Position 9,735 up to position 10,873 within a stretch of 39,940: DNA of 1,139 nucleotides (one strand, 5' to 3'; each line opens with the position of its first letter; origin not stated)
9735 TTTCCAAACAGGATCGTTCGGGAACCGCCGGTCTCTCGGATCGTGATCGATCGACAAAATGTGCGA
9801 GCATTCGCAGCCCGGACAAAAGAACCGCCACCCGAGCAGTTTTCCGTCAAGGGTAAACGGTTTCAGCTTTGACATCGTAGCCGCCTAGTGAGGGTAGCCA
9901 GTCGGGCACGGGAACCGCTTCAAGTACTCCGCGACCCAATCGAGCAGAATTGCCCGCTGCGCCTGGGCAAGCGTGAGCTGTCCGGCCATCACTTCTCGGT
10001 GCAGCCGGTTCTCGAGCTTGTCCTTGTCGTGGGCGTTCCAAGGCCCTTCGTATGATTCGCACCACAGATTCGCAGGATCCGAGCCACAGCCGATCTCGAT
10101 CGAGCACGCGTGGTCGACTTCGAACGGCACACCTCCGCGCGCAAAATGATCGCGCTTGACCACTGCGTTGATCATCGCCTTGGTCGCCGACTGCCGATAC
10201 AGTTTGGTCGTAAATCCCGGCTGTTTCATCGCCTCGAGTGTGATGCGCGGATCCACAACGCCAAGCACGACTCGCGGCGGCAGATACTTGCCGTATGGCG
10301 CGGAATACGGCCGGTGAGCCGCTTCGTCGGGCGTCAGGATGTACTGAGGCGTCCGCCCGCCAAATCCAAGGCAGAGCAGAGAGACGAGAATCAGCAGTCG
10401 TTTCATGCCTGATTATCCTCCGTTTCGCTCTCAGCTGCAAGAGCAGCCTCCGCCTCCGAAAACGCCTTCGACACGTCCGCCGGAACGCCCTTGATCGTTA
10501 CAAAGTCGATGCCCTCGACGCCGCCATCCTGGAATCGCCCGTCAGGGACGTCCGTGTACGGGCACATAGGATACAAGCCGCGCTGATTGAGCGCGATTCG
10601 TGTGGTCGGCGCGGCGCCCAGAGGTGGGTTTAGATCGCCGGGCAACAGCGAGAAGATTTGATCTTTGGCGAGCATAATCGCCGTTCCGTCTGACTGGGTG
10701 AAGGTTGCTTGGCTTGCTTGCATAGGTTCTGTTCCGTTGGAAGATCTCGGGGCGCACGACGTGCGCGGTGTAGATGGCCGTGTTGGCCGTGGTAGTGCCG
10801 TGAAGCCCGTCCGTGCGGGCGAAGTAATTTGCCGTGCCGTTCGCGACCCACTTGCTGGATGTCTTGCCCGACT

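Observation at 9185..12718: Terminator-delimited six-gene accessory cassette beside attP mixing exported enzymes with small cytoplasmic proteins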

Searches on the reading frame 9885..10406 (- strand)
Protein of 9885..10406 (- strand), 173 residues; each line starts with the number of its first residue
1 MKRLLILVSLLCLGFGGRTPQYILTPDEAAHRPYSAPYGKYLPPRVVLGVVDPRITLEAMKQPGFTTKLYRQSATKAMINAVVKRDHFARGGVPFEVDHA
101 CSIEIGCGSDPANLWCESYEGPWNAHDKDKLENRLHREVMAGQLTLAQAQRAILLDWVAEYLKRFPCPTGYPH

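Call 4: search_protein_families(library=pfam, proteins=[window:9885-10406:-], max_evalue=1)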
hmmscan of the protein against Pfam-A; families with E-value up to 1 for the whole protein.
window:9885-10406:- (173 aa): 0 families

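Call 5: search_protein_families(library=phrogs, proteins=[window:9885-10406:-], max_evalue=0.1)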
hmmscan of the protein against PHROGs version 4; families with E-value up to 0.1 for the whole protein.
window:9885-10406:- (173 aa): 0 families

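Call 6: search_protein_families(library=padloc, proteins=[window:9885-10406:-], max_evalue=1)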
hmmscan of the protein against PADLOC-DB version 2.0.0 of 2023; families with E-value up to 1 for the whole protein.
window:9885-10406:- (173 aa): 0 families

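Call 22: find_homologous_proteins(query=window:9885-10406:-)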
Query window:9885-10406:- (173 aa): 8 proteins with E <= 0.001 among 87 candidates.
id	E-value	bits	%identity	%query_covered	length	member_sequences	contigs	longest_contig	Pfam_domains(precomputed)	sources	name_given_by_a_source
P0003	2.4e-116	404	100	100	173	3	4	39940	-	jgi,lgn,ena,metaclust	metaclust:\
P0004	5.1e-24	103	47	69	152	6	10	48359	-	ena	-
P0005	4.5e-23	100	47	72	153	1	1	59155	-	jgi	jgi:hypothetical protein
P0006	9.0e-22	96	42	73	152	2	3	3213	-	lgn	-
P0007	6.7e-11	60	41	84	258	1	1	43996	-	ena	-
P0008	1.7e-8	53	41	41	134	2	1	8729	-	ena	-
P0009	2.4e-7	49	42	39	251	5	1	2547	-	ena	-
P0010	1.1e-6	47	51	37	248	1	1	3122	-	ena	-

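Call 23: find_encoding_contigs(protein=P0004, flank=10000, max_places=4)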
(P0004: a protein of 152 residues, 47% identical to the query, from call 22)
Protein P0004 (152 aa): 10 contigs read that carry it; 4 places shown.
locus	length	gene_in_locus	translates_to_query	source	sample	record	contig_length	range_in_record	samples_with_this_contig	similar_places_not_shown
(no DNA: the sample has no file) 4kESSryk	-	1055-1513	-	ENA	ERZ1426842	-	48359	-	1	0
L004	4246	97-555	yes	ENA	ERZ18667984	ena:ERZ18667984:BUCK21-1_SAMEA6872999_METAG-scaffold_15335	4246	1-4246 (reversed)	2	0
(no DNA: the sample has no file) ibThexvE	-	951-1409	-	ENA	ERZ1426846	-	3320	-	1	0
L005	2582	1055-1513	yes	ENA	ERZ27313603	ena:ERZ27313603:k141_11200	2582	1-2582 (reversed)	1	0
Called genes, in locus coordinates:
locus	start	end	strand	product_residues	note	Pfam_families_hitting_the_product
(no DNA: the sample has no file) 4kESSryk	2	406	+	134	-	?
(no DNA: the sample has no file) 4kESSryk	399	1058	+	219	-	PF12705:PDDEXK_1 (weak)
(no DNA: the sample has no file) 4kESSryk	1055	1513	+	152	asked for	-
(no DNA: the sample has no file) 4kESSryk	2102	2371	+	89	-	-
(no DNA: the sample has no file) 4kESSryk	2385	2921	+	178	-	PF07486:Hydrolase_2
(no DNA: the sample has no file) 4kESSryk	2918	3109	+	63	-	-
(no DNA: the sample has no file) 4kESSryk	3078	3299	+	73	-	PF16805:Trans_coact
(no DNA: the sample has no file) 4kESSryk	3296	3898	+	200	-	PF08993:T4_Gp59_N, PF08994:T4_Gp59_C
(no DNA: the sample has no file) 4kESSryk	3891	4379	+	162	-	PF06941:NT5C (faint)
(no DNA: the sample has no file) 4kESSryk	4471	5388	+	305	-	PF08804:gp32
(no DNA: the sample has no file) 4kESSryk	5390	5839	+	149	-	PF00210:Ferritin (faint), PF02915:Rubrerythrin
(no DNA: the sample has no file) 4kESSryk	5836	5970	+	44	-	PF00301:Rubredoxin (weak)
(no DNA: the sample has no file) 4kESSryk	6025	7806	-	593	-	-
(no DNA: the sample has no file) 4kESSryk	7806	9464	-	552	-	PF21277:T6SS_VgrG3-like_C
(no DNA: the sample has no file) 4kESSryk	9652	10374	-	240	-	PF12322:T4_baseplate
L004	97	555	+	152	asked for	-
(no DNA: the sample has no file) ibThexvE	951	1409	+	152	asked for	-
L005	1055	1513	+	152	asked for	-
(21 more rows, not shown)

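Call 24: find_encoding_contigs(protein=P0005, flank=10000, max_places=3)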
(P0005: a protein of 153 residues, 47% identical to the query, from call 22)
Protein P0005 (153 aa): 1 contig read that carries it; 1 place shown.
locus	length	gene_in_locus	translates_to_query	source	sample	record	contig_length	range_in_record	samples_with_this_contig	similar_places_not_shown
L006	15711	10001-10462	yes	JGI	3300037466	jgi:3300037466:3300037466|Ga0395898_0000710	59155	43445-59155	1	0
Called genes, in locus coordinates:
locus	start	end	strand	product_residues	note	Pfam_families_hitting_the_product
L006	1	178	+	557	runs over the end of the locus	-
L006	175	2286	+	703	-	PF01464:SLT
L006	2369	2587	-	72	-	-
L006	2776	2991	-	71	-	PF15970:HicB-like_2 (weak), PF15919:HicB_lk_antitox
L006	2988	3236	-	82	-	-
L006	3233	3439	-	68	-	-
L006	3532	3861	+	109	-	-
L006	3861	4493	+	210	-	-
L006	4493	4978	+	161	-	-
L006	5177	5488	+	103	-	-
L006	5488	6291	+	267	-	-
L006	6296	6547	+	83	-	-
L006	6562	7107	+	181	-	-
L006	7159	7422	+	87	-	-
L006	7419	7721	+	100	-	-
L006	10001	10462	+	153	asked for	-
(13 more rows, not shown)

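Call 25: find_encoding_contigs(protein=P0007, flank=10000, max_places=3)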
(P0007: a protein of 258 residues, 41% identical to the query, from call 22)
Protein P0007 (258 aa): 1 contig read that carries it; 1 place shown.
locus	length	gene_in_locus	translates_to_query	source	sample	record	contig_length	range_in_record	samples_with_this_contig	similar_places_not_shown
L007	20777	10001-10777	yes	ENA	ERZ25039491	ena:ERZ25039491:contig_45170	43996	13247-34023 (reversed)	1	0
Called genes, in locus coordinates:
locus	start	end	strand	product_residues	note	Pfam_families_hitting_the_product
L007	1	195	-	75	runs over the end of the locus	PF05697:Trigger_N (weak)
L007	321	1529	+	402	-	-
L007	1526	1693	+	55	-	PF18930:DUF5679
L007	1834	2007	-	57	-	-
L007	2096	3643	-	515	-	PF03894:XFP, PF09363:XFP_C, PF02541:Ppx-GppA (weak)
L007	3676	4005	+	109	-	-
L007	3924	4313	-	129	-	PF09364:XFP_N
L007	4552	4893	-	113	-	PF09364:XFP_N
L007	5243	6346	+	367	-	PF00871:Acetate_kinase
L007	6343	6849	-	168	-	PF12900:Pyridox_ox_2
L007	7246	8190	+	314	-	PF08240:ADH_N, PF00107:ADH_zinc_N (weak)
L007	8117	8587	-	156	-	-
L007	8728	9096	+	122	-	-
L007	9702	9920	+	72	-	-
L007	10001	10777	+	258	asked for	-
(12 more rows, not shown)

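Call 36: search_solved_structures(query=A1, max_evalue=1, show_alignments=2)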
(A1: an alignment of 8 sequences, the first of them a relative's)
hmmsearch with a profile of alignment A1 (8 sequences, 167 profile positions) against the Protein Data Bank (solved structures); distinct sequences matched with E-value up to 1: 4.
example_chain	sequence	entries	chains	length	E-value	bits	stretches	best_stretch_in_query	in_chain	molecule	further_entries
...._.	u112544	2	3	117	0.17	14.9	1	76-137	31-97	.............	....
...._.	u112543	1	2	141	0.17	14.9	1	68-137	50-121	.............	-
4uhp_A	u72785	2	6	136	0.23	14.5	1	80-125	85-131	LARGE COMPONENT OF PYOCIN AP41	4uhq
6ywd_C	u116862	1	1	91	0.39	13.7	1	113-135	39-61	De novo designed protein 4H_01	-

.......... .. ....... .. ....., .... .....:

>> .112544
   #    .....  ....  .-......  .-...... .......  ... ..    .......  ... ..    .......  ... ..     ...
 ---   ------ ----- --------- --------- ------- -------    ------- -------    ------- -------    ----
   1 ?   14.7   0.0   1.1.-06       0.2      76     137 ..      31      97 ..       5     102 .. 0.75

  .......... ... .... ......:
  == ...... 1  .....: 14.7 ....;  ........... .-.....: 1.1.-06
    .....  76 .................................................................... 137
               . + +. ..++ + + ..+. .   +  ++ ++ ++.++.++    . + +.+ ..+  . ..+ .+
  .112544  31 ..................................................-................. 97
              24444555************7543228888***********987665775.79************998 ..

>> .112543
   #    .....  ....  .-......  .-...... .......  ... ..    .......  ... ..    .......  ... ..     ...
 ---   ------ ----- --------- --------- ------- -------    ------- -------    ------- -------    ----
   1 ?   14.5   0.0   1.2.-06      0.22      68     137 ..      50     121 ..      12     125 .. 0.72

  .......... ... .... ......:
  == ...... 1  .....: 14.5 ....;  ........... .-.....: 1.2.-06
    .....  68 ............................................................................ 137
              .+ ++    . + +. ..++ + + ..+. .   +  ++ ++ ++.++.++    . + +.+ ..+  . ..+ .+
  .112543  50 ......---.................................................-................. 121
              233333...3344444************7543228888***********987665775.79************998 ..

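Call 52: search_protein_families(library=ncbifam, proteins=[window:9885-10406:-], max_evalue=1)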
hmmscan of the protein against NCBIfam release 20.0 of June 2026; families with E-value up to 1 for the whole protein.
window:9885-10406:- (173 aa): 0 families

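Call 53: search_protein_families(library=pfam, alignment_id=A1, max_evalue=1)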
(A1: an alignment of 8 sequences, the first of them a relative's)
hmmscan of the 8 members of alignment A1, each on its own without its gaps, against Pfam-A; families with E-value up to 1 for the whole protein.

A. member 1, P0003 (173 aa): 0 families

B. families by the number of members that match (of 8 scanned): 4 families
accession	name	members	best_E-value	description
PF01844.29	HNH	3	0.0024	HNH endonuclease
PF13930.12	Endonuclea_NS_2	3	0.0062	DNA/RNA non-specific endonuclease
PF14279.12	HNH_5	3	0.063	HNH endonuclease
PF22513.2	FitA-like_RHH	1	0.28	Antitoxin FitA-like, ribbon-helix-helix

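Call 71: predict_structure(alignment_id=A1)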
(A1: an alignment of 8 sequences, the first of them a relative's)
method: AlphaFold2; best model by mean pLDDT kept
length: 173 residues; sequences in the alignment: 8
mean_pLDDT: 64.0   pTM: 0.61
mean pLDDT of the five models: 64.0, 63.4, 61.6, 60.7, 60.1
residues with pLDDT >= 90: 5; 70-90: 56; 50-70: 73; < 50: 39
segments of 3 or more residues with pLDDT < 50: 14-22, 31-49, 86-90, 171-173
pLDDT, mean of each block of 10 residues (from residue 1): 54 48 50 42 46 66 64 64 53 66 72 66 75 89 87 80 72 47
secondary structure, 60 per line:
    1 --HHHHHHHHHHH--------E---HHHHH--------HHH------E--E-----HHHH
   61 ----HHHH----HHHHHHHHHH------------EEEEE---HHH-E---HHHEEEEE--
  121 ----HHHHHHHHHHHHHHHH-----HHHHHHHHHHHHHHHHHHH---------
elements in order: H3-13 H26-30 H57-60 H65-68 H73-82 E95-99 E114-118 H125-140 H146-164

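Call 75: fold_search(model_id=the predicted structure, library=pdb)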
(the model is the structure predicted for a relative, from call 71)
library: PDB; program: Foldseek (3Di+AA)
matches with E <= 10: 29; with E <= 0.001: 0
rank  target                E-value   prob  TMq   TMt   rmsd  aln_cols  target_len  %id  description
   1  9oa1_V                2.3e+00  0.06  0.18  0.16  13.9       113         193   15  Ecoli DnaB helicase and Phage Lambda loader P with ADP-Mg in a 6:5 stoichiometry ratio. (released 2025-07-16)
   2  2daw_MODEL_1_A        2.9e+00  0.04  0.18  0.20  15.2       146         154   15  Solution structure of the RWD domain of human RWD omain containing protein 2 (released 2006-06-14)
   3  9oa1_Y                3.0e+00  0.06  0.18  0.16  13.6       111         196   15  Ecoli DnaB helicase and Phage Lambda loader P with ADP-Mg in a 6:5 stoichiometry ratio. (released 2025-07-16)
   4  9oa2_V                3.6e+00  0.06  0.19  0.26  12.5       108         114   16  Ecoli DnaB helicase and Phage Lambda loader P with ADP-Mg in a 6:6 stoichiometry ratio. (released 2025-07-16)
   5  9oa1_Z                4.1e+00  0.08  0.18  0.14   7.7        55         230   22  Ecoli DnaB helicase and Phage Lambda loader P with ADP-Mg in a 6:5 stoichiometry ratio. (released 2025-07-16)
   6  4rk9_A                4.6e+00  0.23  0.17  0.08   2.7        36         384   22  CRYSTAL STRUCTURE OF SUGAR TRANSPORTER BL01359 FROM Bacillus licheniformis, TARGET EFI-510856, IN COMPLEX WITH STACHYO (released 2014-11-05)
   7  2q01_A                4.6e+00  0.13  0.15  0.06   8.1        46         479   20  Crystal structure of glucuronate isomerase from Caulobacter crescentus (released 2007-05-29)
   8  8v9s                  4.6e+00  0.10  0.18  0.36   5.3        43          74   23  Distinct Quaternary States, Intermediates, and Autoinhibition During Loading of the DnaB-Replicative Helicase by the Pha (released 2025-07-16)
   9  2q01_B                4.9e+00  0.13  0.16  0.06   8.1        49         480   18  Crystal structure of glucuronate isomerase from Caulobacter crescentus (released 2007-05-29)
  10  4r6k                  5.5e+00  0.18  0.19  0.09   4.8        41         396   15  Crystal structure of ABC transporter substrate-binding protein YesO from Bacillus subtilis, TARGET EFI-510761, an open c (released 2014-09-10)
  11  8w1p_G                5.5e+00  0.05  0.23  0.13  10.3        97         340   15  Structure of Selenomonas sp. Cascade (SsCascade) (released 2024-08-07)
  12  4rk2_A                6.2e+00  0.16  0.18  0.08   3.3        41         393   17  Crystal structure of sugar transporter RHE_PF00321 from Rhizobium etli, target EFI-510806, an open conformation (released 2014-11-05)
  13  7ane_am               6.2e+00  0.07  0.16  0.11  10.3        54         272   20  Leishmania Major mitochondrial ribosome (released 2021-06-23)
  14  9oa2_Z                6.2e+00  0.04  0.18  0.25  12.3       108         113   15  Ecoli DnaB helicase and Phage Lambda loader P with ADP-Mg in a 6:6 stoichiometry ratio. (released 2025-07-16)
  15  8xbb_A                6.6e+00  0.14  0.19  0.08   5.0        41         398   17  The substrate binding protein of an ABC transporter in complex with beta-1,3-xylobiose (released 2024-12-11)
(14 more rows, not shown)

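Call 83: search_dna_similar(query=window:9885-10406:-, collection=phages, mode=protein, max_evalue=0.001, max_rows=25)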
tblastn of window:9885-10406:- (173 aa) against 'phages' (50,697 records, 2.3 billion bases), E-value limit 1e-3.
No match.

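Call 107: search_protein_representatives(alignment_id=A1)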
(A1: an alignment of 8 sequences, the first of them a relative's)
Query: 8 sequences, 167 profile positions. Proteins with E-value up to 0.001 (for the whole library): 9035; up to 1e-10: 6195; up to 1e-30: 1016. The best 150 are listed.
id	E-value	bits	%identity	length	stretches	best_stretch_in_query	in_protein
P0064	4.6e-84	296.6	-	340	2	27-160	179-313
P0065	1.1e-75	269.3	-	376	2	27-155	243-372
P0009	1.4e-61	223.4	-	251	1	4-166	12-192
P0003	4.2e-61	221.9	-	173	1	1-167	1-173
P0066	1.9e-59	216.5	-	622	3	28-164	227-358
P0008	6.5e-48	179.0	-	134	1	60-166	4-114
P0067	1.8e-47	177.6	-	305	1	16-163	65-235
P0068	1.5e-46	174.5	-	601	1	8-165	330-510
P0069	2.2e-46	174.0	-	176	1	7-160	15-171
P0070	3.3e-46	173.4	-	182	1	9-160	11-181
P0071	7.7e-46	172.2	-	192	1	20-159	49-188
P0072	1.1e-45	171.7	-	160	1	27-161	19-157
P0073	1.3e-45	171.6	-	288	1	26-159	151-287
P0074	1.3e-45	171.5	-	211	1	26-160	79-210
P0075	4.8e-45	169.7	-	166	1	5-161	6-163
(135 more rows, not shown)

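Call 109: search_protein_families(library=pfam, alignment_id=A8, max_evalue=0.01)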
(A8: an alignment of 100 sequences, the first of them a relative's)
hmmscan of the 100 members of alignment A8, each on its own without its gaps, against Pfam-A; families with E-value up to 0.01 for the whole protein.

A. member 1, P0003 (173 aa): 0 families

B. families by the number of members that match (of 100 scanned): 6 families
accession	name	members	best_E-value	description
PF13930.12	Endonuclea_NS_2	23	5.8e-06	DNA/RNA non-specific endonuclease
PF01844.29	HNH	14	0.00039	HNH endonuclease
PF14279.12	HNH_5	9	0.00074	HNH endonuclease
PF12587.13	DUF3761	2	3.6e-09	Protein of unknown function (DUF3761)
PF02805.21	Ada_Zn_binding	1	7.6e-05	Metal binding domain of Ada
PF20087.4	DUF6479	1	0.0079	Family of unknown function (DUF6479)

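Call 114: search_solved_structures(query=A8, max_evalue=0.1)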
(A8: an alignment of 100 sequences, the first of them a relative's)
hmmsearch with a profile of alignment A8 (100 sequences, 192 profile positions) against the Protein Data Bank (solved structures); distinct sequences matched with E-value up to 0.1: 3.
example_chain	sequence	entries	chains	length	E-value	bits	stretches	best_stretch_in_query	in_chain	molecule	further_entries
9sjn_A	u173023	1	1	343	0.012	18.3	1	68-110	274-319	Cas8f fusion with HNH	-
8ydb_J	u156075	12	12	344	0.012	18.3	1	68-110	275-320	Cas8f fusion with HNH | HNH endonuclease | a protein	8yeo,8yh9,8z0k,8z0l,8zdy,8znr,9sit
8w1p_G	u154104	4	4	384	0.015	18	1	68-110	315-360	Cas8 | Cas8f fusion with HNH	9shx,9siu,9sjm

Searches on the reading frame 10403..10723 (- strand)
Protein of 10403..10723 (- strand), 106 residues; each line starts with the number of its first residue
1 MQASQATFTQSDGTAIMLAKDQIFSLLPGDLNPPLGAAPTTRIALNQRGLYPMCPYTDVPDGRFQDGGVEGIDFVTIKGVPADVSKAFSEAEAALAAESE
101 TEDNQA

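Call 4: search_protein_families(library=pfam, proteins=[window:10403-10723:-], max_evalue=1)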
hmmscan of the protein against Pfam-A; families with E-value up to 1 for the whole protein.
window:10403-10723:- (106 aa): 0 families

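Call 5: search_protein_families(library=phrogs, proteins=[window:10403-10723:-], max_evalue=0.1)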
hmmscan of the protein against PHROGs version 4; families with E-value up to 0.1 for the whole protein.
window:10403-10723:- (106 aa): 0 families

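Call 6: search_protein_families(library=padloc, proteins=[window:10403-10723:-], max_evalue=1)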
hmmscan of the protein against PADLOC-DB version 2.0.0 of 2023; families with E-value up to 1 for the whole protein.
window:10403-10723:- (106 aa): 0 families

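Call 52: search_protein_families(library=ncbifam, proteins=[window:10403-10723:-], max_evalue=1)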
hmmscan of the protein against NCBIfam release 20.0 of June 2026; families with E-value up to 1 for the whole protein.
window:10403-10723:- (106 aa): 0 families

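Call 84: search_dna_similar(query=window:10403-10723:-, collection=phages, mode=protein, max_evalue=0.01, max_rows=15)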
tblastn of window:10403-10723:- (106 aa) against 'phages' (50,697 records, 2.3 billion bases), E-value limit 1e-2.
No match.
